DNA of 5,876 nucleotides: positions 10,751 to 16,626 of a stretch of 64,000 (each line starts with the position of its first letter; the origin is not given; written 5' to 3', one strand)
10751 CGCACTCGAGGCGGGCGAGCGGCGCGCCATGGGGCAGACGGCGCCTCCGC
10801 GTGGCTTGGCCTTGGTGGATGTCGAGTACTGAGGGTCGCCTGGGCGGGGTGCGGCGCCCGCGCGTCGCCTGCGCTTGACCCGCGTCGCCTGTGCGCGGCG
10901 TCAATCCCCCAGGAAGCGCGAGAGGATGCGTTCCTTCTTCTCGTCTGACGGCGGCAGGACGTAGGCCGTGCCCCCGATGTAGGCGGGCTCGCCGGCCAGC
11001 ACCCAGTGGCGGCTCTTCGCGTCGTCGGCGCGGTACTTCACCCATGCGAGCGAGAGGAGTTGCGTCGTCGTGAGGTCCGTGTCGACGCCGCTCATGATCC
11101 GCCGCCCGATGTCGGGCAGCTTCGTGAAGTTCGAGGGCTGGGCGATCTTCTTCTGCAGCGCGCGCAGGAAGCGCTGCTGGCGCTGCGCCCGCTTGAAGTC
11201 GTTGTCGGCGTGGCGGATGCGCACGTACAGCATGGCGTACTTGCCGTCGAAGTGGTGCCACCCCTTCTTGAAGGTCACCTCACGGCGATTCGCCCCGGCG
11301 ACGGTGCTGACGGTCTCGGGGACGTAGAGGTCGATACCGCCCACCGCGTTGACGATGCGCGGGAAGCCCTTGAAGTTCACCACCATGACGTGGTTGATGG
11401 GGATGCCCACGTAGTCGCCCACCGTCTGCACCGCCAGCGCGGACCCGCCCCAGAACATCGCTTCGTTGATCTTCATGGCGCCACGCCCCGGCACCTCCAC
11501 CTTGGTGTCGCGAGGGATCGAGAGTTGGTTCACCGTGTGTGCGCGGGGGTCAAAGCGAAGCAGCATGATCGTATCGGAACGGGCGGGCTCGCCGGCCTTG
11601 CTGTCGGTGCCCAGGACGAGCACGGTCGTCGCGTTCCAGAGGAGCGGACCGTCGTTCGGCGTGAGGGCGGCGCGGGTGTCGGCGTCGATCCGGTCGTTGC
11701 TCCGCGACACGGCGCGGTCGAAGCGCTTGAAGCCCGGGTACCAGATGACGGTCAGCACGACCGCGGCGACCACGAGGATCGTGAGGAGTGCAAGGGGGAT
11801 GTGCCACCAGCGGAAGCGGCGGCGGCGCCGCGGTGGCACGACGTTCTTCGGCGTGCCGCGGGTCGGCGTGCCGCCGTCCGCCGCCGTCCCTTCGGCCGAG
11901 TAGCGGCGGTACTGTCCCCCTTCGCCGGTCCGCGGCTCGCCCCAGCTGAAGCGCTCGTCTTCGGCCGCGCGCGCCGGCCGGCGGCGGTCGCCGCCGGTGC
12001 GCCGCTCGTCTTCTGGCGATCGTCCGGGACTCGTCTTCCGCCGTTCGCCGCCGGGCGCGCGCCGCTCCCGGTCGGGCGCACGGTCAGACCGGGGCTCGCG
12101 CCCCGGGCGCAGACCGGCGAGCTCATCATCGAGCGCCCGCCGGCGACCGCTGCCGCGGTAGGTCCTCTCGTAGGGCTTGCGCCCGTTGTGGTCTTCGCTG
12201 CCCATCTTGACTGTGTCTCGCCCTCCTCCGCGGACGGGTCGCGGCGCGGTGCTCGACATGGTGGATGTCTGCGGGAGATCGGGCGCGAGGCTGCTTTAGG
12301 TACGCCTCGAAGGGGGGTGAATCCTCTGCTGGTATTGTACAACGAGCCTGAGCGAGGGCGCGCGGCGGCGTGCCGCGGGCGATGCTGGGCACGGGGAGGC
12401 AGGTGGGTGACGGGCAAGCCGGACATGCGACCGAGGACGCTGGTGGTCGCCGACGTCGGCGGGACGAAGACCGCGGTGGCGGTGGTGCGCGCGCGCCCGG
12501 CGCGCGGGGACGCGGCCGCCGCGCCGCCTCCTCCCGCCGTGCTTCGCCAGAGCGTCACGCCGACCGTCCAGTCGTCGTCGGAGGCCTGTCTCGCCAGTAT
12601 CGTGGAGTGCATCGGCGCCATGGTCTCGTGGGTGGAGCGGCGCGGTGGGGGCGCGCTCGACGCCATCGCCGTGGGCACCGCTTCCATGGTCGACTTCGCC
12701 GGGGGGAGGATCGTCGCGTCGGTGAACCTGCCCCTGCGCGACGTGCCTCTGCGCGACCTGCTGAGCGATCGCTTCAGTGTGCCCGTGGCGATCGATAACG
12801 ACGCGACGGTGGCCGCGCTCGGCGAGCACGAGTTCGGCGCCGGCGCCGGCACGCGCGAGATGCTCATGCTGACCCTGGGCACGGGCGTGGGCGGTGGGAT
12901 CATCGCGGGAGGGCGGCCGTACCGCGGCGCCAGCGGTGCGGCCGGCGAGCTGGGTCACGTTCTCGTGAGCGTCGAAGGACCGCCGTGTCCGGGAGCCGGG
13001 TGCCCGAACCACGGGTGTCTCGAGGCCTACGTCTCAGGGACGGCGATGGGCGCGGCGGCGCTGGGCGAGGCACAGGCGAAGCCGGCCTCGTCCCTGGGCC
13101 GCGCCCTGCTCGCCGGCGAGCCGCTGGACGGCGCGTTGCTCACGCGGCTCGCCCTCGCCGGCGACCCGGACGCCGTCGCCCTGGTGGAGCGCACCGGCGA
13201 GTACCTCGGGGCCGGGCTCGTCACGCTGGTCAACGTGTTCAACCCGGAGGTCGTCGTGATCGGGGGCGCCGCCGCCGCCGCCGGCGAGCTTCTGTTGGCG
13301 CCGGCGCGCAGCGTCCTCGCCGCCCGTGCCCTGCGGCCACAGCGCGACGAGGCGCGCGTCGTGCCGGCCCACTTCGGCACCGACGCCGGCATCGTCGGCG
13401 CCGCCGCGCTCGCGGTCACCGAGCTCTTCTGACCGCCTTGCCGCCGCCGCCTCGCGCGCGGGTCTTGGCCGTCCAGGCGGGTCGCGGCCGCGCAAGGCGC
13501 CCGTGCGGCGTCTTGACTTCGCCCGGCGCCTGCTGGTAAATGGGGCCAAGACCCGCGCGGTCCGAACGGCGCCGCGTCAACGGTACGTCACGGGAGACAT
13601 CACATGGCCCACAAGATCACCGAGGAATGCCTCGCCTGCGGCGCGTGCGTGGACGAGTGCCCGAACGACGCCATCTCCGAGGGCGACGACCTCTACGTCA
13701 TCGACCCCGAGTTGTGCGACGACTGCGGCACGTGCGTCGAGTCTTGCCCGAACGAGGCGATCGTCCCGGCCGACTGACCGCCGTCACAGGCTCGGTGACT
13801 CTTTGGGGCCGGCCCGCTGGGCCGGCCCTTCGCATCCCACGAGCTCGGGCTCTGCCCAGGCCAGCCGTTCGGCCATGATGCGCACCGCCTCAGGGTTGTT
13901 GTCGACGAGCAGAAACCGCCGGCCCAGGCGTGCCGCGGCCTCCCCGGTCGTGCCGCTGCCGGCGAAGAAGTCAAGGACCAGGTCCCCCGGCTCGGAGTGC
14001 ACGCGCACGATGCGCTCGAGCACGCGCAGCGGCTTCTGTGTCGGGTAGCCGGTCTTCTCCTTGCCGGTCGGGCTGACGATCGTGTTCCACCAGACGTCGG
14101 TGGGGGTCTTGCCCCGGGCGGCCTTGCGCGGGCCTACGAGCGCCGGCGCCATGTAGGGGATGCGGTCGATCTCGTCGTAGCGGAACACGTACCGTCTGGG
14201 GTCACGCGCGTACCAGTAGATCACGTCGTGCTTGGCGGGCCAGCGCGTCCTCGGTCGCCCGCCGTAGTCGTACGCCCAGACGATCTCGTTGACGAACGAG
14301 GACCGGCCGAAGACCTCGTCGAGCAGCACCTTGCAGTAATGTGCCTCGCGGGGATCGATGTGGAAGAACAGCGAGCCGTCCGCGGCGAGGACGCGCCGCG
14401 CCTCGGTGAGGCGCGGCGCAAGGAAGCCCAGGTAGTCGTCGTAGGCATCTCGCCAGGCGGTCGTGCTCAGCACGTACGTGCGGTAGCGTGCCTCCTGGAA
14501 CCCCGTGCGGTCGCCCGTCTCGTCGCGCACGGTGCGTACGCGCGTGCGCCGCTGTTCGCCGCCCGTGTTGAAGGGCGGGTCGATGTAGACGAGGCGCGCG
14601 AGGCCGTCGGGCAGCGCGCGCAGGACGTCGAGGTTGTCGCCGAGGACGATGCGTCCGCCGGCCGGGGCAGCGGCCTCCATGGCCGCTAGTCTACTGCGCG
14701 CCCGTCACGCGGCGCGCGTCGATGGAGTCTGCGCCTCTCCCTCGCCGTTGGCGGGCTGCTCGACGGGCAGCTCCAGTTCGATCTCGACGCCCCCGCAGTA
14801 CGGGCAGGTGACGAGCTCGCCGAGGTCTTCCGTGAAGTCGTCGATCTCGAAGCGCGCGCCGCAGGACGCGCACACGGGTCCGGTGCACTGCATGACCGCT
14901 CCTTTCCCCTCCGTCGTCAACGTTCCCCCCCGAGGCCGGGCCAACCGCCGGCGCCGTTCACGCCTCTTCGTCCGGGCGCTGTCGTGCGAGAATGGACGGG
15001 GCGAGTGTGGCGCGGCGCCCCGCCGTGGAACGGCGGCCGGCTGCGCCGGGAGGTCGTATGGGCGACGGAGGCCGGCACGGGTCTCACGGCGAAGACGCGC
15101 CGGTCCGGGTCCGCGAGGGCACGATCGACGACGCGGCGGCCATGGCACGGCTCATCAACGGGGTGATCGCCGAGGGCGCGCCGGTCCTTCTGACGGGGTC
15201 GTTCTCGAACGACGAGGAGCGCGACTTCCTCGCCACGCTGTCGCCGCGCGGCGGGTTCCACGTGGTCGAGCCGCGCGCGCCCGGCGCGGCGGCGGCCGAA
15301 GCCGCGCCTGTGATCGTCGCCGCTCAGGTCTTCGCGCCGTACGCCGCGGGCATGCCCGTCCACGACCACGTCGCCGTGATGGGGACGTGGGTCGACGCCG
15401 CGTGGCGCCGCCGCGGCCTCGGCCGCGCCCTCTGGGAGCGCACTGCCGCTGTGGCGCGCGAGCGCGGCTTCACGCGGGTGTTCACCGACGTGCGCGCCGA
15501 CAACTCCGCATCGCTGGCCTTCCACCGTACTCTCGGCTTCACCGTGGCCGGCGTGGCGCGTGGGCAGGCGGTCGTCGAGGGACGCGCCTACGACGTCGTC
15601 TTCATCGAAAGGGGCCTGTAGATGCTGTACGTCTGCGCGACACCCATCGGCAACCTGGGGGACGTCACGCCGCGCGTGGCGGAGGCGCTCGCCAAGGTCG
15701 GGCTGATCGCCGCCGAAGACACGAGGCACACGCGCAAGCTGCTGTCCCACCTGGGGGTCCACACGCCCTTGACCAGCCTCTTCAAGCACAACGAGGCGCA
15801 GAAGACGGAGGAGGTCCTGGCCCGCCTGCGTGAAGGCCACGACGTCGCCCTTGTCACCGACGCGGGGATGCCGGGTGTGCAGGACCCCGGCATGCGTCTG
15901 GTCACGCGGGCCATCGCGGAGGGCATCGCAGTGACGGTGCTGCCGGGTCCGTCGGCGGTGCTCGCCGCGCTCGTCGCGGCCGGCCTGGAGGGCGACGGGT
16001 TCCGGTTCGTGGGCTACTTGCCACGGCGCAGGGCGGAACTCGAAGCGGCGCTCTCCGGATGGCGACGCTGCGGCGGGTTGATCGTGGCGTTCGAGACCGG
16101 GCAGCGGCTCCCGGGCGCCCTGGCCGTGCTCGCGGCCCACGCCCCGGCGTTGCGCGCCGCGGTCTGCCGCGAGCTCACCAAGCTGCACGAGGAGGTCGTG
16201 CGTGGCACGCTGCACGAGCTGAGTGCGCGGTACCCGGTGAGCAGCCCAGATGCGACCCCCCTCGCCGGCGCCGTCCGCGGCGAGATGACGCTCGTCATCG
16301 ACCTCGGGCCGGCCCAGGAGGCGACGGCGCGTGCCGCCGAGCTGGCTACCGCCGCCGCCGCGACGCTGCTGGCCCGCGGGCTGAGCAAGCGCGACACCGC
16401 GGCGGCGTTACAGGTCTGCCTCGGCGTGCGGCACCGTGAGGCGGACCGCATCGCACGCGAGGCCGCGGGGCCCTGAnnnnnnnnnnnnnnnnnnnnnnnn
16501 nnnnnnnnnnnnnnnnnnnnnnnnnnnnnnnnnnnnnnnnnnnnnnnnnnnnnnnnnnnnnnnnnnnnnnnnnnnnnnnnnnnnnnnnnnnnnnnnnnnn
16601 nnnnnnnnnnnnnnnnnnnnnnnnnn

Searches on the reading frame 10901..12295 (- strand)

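Call 66: search_protein_families(library=pfam, proteins=[window:10901-12295:-], max_evalue=0.0001)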
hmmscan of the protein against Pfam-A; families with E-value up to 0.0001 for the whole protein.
window:10901-12295:- (464 aa): 1 family
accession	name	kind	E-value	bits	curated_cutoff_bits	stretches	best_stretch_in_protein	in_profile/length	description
PF03816.19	LytR_cpsA_psr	-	1.2e-39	136.4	24.6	1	239-385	1-149/150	LytR_cpsA_psr family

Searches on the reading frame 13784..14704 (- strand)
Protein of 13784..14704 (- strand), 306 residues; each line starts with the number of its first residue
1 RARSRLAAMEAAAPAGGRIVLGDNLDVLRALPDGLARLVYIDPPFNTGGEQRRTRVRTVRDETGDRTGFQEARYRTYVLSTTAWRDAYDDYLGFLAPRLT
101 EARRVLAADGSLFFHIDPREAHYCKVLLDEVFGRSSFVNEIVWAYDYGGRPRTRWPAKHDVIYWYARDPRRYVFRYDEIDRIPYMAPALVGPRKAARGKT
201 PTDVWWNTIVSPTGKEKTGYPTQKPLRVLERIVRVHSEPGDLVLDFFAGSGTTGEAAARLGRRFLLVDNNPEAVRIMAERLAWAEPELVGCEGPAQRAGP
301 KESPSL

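Call 66: search_protein_families(library=pfam, proteins=[window:13784-14704:-], max_evalue=0.0001)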
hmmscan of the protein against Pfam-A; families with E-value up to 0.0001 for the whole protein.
window:13784-14704:- (306 aa): 2 families
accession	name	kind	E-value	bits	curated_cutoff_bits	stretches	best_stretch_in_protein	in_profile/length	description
PF01555.25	N6_N4_Mtase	-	2.8e-47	162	26.7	1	37-278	2-220/221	DNA methylase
PF03602.21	Cons_hypoth95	-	2e-07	31.3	24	0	242-281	44-84/182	Conserved hypothetical protein 95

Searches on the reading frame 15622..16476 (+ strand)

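Call 66: search_protein_families(library=pfam, proteins=[window:15622-16476:+], max_evalue=0.0001)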
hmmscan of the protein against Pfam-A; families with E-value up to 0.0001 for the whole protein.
window:15622-16476:+ (284 aa): 1 family
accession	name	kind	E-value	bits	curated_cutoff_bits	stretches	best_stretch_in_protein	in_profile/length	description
PF00590.25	TP_methylase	-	2.4e-31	109.8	27.8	1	1-200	1-211/212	Tetrapyrrole (Corrin/Porphyrin) Methylases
